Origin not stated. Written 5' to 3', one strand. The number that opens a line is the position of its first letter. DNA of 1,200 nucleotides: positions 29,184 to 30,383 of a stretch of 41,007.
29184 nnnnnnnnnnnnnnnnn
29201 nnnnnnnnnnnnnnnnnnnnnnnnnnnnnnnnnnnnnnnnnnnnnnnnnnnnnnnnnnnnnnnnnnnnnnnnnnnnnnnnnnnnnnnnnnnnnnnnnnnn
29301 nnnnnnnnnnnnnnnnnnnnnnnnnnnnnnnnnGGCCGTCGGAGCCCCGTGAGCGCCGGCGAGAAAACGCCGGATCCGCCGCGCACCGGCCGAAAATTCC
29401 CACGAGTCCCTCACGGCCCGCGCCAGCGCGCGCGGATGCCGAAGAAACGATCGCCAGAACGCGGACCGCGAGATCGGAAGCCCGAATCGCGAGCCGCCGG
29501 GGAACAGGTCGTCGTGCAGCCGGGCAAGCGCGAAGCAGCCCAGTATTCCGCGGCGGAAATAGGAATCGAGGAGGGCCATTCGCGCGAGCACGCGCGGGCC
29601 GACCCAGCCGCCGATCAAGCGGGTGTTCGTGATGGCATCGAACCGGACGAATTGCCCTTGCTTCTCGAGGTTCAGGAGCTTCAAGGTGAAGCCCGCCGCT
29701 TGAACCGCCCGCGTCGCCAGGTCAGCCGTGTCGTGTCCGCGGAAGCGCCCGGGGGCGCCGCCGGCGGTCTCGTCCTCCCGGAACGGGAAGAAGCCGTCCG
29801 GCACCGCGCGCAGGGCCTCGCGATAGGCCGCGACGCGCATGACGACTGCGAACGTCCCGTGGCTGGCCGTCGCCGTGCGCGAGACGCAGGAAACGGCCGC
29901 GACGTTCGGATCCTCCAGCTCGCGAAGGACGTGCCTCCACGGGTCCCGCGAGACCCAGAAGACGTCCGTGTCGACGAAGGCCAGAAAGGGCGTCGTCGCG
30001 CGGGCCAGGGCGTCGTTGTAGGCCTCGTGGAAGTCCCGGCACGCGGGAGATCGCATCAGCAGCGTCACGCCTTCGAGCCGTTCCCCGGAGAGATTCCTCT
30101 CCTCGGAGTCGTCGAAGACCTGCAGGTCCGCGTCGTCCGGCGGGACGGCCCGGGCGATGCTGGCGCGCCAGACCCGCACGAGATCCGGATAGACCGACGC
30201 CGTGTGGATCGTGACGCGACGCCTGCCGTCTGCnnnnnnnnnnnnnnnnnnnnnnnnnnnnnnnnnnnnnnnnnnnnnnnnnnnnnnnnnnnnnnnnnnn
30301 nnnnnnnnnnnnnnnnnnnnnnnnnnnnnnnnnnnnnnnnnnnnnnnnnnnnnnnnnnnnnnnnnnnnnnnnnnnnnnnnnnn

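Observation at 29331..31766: Unusual single-ORF fusion: PF14907 nucleotidyltransferase, GGxF repeat module and GT-A glycosyltransferase-like domain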

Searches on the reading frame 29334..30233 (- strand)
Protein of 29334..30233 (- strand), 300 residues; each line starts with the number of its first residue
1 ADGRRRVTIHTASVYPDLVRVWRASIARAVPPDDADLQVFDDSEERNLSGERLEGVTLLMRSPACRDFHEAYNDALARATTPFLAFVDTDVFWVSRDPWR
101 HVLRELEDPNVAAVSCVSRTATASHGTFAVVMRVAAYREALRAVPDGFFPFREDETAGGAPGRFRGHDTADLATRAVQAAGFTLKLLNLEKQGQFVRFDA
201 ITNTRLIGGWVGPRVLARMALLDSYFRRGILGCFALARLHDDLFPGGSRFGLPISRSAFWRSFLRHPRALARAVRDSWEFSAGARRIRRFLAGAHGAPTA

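Call 21: find_homologous_proteins(query=window:29334-30233:-, max_evalue=0.001)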
Query window:29334-30233:- (300 aa): 140 proteins with E <= 0.001 among 8000 candidates; the best 120 are listed.
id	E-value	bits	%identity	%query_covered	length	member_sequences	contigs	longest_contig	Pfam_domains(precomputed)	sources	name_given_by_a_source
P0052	3.7e-164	563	86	97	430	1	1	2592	-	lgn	-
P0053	2.4e-115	403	64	98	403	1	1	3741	-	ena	-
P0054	4.6e-97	343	57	98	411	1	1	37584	PF00535.33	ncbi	ncbi:MAG: glycosyltransferase [Acidobacteriota bacterium]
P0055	5.1e-97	343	58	95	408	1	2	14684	-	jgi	jgi:hypothetical protein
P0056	5.1e-97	343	58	96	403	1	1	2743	-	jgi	jgi:hypothetical protein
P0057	3.3e-96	340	57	96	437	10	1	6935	PF00535.33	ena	-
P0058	4.7e-96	340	57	97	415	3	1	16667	-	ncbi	ncbi:MAG TPA: hypothetical protein VF554_03150 [Thermoanaerobaculia bacterium]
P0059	2.9e-95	337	57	98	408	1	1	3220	-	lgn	-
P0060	5.0e-95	336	57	96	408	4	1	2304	PF00535.33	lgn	-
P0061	8.1e-95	335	58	90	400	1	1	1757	-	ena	-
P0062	8.2e-95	335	57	95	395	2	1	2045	-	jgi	jgi:hypothetical protein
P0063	1.9e-94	334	56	96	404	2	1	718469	-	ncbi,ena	-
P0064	4.0e-94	333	66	79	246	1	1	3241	-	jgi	jgi:hypothetical protein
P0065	1.3e-93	332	57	95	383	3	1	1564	-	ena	-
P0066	3.6e-93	330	54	97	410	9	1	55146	-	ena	-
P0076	1.3e-87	312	54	92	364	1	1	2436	PF00535.33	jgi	jgi:hypothetical protein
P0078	1.4e-82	295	58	85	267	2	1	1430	PF00535.33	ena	-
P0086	1.0e-77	279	50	95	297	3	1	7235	PF00535.33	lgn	-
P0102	1.7e-72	262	47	90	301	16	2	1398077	PF00535.33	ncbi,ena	-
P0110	3.5e-70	255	44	95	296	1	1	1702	PF00535.33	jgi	jgi:hypothetical protein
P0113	1.9e-69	252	46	96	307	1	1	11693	PF00535.33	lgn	-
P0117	4.6e-69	251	47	88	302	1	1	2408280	PF00535.33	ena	-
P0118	5.8e-69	251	48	95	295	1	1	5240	PF00535.33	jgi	jgi:hypothetical protein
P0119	7.3e-69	250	50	84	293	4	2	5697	PF00535.33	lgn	-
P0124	1.9e-68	249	46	95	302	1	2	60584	PF00535.33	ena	-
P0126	3.2e-68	248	48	96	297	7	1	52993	PF00535.33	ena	-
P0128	6.4e-68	247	47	94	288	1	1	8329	PF00535.33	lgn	-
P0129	6.9e-68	247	50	84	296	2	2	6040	PF00535.33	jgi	jgi:hypothetical protein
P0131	1.2e-67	246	48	95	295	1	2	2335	PF00535.33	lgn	-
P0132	1.4e-67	246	45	95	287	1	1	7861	PF00535.33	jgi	jgi:hypothetical protein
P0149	2.5e-65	239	46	95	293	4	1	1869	PF00535.33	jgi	-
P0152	5.6e-65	238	44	97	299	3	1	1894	PF00535.33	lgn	-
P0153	8.3e-65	237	49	84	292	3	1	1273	PF00535.33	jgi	jgi:hypothetical protein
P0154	9.2e-65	237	44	96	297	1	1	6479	PF00535.33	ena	-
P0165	2.4e-62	229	44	95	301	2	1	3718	PF00535.33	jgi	jgi:hypothetical protein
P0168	2.4e-61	226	46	82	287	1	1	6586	PF00535.33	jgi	jgi:hypothetical protein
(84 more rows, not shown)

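Call 26: find_encoding_contigs(protein=P0063, flank=10000, max_places=2)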
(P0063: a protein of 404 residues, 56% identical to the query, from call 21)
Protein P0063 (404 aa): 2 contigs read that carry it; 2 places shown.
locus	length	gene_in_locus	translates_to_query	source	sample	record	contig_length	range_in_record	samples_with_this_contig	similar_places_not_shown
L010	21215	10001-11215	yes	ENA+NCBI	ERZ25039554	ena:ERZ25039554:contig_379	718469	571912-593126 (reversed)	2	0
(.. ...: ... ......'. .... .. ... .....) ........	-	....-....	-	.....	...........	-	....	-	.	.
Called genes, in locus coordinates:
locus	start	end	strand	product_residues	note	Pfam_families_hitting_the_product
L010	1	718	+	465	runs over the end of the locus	PF07690:MFS_1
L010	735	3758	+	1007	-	PF10101:DUF2339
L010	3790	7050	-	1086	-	-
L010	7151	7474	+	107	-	-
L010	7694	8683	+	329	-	PF14907:NTP_transf_5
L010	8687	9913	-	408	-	PF13472:Lipase_GDSL_2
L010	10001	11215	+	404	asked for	-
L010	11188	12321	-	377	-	PF13579:Glyco_trans_4_4, PF13439:Glyco_transf_4, PF13477:Glyco_trans_4_2, PF20706:GT4-conflict (weak), PF00534:Glycos_transf_1, PF13692:Glyco_trans_1_4, PF13524:Glyco_trans_1_2 (weak)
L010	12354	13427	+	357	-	PF01075:Glyco_transf_9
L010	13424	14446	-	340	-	-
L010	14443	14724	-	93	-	-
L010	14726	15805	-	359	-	-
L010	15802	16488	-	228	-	PF13489:Methyltransf_23, PF13847:Methyltransf_31 (weak), PF08241:Methyltransf_11, PF08242:Methyltransf_12 (weak), PF13649:Methyltransf_25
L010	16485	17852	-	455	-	PF02310:B12-binding, PF04055:Radical_SAM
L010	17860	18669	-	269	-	PF13489:Methyltransf_23, PF08241:Methyltransf_11, PF08242:Methyltransf_12 (faint), PF13649:Methyltransf_25, PF13847:Methyltransf_31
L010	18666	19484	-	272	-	PF13489:Methyltransf_23 (weak), PF08241:Methyltransf_11 (weak), PF08242:Methyltransf_12 (faint), PF13649:Methyltransf_25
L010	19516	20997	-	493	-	PF02310:B12-binding, PF04055:Radical_SAM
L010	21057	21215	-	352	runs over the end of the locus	-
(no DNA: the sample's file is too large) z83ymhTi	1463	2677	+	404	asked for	-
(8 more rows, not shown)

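Call 27: find_encoding_contigs(protein=P0052, flank=10000, max_places=2)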
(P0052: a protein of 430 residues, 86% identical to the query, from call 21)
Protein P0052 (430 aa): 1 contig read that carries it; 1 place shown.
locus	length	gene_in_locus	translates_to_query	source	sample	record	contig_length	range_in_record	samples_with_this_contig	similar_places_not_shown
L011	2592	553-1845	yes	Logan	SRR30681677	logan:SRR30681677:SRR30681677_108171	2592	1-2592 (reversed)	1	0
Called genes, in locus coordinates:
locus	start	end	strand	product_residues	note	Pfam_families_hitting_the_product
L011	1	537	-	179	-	?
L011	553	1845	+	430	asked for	-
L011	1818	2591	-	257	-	?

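Call 29: search_protein_families(library=ncbifam, proteins=[L010:7694-8683:+, L010:13424-14446:-, L010:14443-14724:-, L010:14726-15805:-, L010:7151-7474:+], max_evalue=0.1)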
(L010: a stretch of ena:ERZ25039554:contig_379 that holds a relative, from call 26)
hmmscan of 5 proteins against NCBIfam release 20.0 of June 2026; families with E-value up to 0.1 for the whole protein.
L010:7694-8683:+ (329 aa): 0 families

L010:13424-14446:- (340 aa): 0 families

L010:14443-14724:- (93 aa): 0 families

L010:14726-15805:- (359 aa): 17 families
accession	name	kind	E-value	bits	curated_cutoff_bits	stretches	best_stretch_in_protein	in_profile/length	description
NF006549.0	PRK09045.1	equivalog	4.8e-12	45.2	540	1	165-267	246-347/444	TRZ/ATZ family hydrolase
NF006055.0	PRK08203.1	equivalog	2.6e-09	36.1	532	1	163-244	258-341/455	8-oxoguanine deaminase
NF009059.0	PRK12393.1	equivalog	4e-09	35.7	543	1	166-247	265-352/460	amidohydrolase family protein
NF006056.0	PRK08204.1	subfamily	2.2e-08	33.3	391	1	146-245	219-319/449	hypothetical protein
NF006681.0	PRK09229.1-2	equivalog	2.6e-08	33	362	1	165-311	258-428/451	formimidoylglutamate deiminase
NF004995.0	PRK06380.1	subfamily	1.4e-06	27.5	567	1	168-295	232-370/418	metal-dependent hydrolase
NF006679.0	PRK09228.1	subfamily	2.7e-06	26.4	351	1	166-286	258-386/433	guanine deaminase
TIGR02967.1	guan_deamin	equivalog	3.1e-05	23.1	375.4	1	167-285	234-360/401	guanine deaminase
NF006269.1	PRK08418.1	equivalog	7.6e-05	21.6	320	1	173-289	255-378/408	aminofutalosine deaminase family hydrolase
NF006252.0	PRK08393.1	equivalog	0.00015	20.9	617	1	168-246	235-315/424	N-ethylammeline chlorohydrolase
TIGR01224.1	hutI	equivalog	0.00051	19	298.15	1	176-288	237-354/377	imidazolonepropionase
NF004701.0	PRK06038.1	equivalog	0.0013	17.5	609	0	166-249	236-321/432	N-ethylammeline chlorohydrolase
NF005540.0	PRK07203.1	equivalog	0.0027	16.4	444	0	160-244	243-325/444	putative aminohydrolase SsnA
NF005552.0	PRK07213.1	equivalog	0.0028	16.6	294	1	158-241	222-304/382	chlorohydrolase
NF006841.0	PRK09357.2-2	equivalog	0.0053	15.5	640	1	250-286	340-376/421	dihydroorotase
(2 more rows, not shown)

L010:7151-7474:+ (107 aa): 1 family
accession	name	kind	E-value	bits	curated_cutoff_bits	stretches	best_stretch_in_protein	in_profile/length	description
NF037971.1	lipo_BcpO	exception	1e-05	25.7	80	1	18-80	7-65/66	CDI system lipoprotein BcpO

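Call 70: search_protein_families(library=pfam, proteins=[L010:13424-14446:-, L010:7694-8683:+], max_evalue=0.1)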
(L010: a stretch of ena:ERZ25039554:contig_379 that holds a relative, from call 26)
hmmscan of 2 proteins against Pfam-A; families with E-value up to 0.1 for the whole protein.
L010:13424-14446:- (340 aa): 0 families

L010:7694-8683:+ (329 aa): 1 family
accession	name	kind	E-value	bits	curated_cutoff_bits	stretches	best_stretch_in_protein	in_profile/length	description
PF14907.12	NTP_transf_5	-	5.5e-25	88.8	31.2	1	2-194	35-214/249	Uncharacterised nucleotidyltransferase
